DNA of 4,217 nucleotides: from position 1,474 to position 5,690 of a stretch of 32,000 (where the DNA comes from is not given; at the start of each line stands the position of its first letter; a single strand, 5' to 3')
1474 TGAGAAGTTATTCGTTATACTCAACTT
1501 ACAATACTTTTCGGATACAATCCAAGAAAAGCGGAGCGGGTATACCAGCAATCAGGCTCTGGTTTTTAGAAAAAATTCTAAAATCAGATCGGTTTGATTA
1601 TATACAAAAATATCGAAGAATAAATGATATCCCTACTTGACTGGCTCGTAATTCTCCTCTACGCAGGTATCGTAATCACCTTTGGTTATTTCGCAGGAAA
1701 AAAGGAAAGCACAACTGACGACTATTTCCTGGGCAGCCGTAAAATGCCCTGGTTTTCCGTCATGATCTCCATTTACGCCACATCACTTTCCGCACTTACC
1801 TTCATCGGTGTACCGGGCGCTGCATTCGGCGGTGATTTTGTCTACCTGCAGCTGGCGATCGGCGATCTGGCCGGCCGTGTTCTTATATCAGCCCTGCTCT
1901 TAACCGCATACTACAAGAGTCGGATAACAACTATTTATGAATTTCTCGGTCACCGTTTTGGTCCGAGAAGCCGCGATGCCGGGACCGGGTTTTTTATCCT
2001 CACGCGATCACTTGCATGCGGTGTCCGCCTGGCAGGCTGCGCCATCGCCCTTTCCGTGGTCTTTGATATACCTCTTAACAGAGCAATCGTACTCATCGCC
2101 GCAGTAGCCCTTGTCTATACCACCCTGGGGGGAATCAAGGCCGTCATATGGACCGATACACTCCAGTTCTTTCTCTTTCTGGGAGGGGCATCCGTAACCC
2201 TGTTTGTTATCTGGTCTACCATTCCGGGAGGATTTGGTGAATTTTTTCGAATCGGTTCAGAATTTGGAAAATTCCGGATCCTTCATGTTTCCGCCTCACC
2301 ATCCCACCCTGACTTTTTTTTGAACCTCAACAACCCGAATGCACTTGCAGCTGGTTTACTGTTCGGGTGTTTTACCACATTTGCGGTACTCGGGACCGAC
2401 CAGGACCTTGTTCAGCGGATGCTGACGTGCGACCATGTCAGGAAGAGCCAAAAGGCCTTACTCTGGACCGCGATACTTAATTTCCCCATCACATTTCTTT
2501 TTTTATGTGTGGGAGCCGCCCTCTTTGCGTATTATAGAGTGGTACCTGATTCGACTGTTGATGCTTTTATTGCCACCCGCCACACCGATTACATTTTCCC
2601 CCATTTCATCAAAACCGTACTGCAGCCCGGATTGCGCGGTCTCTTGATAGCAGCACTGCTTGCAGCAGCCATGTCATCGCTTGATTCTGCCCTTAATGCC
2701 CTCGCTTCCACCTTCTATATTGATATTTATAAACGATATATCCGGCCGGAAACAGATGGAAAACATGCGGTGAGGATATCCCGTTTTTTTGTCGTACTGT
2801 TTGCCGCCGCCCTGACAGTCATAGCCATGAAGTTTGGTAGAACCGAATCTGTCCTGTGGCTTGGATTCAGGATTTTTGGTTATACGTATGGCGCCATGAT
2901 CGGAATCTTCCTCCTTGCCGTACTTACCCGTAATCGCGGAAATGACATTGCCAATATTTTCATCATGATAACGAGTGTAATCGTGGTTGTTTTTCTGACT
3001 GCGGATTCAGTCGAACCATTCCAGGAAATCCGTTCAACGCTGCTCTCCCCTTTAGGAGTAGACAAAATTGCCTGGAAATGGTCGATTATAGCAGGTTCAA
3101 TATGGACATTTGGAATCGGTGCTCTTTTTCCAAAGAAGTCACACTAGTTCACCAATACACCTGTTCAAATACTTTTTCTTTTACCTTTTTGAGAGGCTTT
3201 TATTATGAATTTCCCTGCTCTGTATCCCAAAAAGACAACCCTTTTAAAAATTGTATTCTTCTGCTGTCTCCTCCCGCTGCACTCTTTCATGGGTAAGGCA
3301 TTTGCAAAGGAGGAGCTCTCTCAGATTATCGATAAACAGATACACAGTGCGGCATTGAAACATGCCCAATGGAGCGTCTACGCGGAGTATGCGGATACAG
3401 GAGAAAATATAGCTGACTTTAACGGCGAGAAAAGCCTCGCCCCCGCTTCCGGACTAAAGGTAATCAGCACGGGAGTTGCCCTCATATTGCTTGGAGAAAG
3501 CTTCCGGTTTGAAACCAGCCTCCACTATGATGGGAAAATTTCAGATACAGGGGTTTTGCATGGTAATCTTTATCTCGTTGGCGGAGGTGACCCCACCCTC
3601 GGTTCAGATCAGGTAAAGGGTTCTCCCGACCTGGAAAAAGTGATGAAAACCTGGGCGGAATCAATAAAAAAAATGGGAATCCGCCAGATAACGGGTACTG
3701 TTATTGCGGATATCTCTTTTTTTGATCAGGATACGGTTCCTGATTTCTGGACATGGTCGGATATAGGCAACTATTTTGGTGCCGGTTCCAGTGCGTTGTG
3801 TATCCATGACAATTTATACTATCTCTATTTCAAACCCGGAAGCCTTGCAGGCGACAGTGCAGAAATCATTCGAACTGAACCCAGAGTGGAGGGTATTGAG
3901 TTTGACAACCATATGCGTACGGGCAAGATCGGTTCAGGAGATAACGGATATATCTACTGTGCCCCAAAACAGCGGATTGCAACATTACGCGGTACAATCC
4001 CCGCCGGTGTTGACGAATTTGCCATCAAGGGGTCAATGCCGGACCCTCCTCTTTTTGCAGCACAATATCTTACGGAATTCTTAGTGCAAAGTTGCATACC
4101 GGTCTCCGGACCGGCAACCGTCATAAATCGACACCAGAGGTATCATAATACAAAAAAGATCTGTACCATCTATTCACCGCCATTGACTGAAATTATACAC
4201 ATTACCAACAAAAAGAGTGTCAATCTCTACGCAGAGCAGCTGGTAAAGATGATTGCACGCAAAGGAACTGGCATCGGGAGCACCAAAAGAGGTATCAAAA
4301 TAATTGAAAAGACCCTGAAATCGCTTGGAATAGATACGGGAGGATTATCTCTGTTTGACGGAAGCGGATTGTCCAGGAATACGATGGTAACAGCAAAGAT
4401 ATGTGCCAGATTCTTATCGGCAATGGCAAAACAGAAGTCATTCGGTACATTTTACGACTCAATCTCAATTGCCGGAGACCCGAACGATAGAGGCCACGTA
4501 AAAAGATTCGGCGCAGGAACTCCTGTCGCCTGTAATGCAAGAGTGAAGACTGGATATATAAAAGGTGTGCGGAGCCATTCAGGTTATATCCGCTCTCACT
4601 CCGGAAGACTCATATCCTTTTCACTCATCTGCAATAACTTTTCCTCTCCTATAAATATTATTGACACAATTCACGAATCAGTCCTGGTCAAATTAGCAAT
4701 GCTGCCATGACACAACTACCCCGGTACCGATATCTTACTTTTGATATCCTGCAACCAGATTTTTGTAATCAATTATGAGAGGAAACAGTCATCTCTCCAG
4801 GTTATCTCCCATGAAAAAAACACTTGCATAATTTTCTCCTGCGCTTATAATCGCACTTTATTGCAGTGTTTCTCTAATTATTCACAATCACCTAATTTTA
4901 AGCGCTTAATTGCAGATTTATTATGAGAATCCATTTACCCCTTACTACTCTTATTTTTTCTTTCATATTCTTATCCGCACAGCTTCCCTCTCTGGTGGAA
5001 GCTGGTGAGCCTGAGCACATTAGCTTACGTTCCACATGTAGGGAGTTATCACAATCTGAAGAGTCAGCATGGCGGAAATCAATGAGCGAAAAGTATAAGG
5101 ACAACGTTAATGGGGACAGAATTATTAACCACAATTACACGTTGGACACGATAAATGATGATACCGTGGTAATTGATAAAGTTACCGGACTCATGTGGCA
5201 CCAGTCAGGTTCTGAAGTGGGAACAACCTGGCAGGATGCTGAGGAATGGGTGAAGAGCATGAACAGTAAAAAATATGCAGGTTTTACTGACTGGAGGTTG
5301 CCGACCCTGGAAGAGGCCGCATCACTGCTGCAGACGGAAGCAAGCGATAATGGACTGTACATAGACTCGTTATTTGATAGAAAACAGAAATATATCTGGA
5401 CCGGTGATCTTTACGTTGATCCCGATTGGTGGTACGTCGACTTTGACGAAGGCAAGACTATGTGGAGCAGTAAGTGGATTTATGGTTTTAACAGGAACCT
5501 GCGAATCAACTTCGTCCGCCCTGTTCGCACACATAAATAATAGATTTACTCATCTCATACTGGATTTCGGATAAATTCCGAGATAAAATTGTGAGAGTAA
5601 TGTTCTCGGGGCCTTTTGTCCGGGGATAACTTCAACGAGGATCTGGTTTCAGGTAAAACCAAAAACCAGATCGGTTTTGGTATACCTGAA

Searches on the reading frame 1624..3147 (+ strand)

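Call 8: search_protein_families(library=pfam, proteins=[window:1624-3147:+], max_evalue=0.001)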
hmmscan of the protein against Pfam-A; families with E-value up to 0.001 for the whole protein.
window:1624-3147:+ (507 aa): 1 family
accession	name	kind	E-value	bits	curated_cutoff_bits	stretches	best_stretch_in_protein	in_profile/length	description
PF00474.23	SSF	-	3.3e-50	171.6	22.8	1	34-435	1-391/406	Sodium:solute symporter family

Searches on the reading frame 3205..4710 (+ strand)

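Call 8: search_protein_families(library=pfam, proteins=[window:3205-4710:+], max_evalue=0.001)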
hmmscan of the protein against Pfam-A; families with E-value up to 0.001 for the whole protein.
window:3205-4710:+ (501 aa): 1 family
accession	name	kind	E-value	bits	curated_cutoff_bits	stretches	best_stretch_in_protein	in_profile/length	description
PF02113.21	Peptidase_S13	-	5e-85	286.3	22.8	1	39-480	2-426/444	D-Ala-D-Ala carboxypeptidase 3 (S13) family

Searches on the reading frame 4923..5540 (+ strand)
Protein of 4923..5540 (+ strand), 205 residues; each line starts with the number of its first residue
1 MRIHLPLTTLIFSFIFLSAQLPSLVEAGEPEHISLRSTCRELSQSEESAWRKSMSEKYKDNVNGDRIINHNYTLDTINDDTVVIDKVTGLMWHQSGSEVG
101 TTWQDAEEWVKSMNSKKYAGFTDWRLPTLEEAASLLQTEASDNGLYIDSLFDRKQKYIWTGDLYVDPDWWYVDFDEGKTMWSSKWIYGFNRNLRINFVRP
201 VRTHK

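Call 8: search_protein_families(library=pfam, proteins=[window:4923-5540:+], max_evalue=0.001)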
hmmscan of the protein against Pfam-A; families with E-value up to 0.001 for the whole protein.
window:4923-5540:+ (205 aa): 1 family
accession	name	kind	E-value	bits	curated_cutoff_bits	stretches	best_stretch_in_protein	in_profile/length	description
PF07603.17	Lcl_C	-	4.3e-20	72.6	34.9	1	82-186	2-109/117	Lcl C-terminal domain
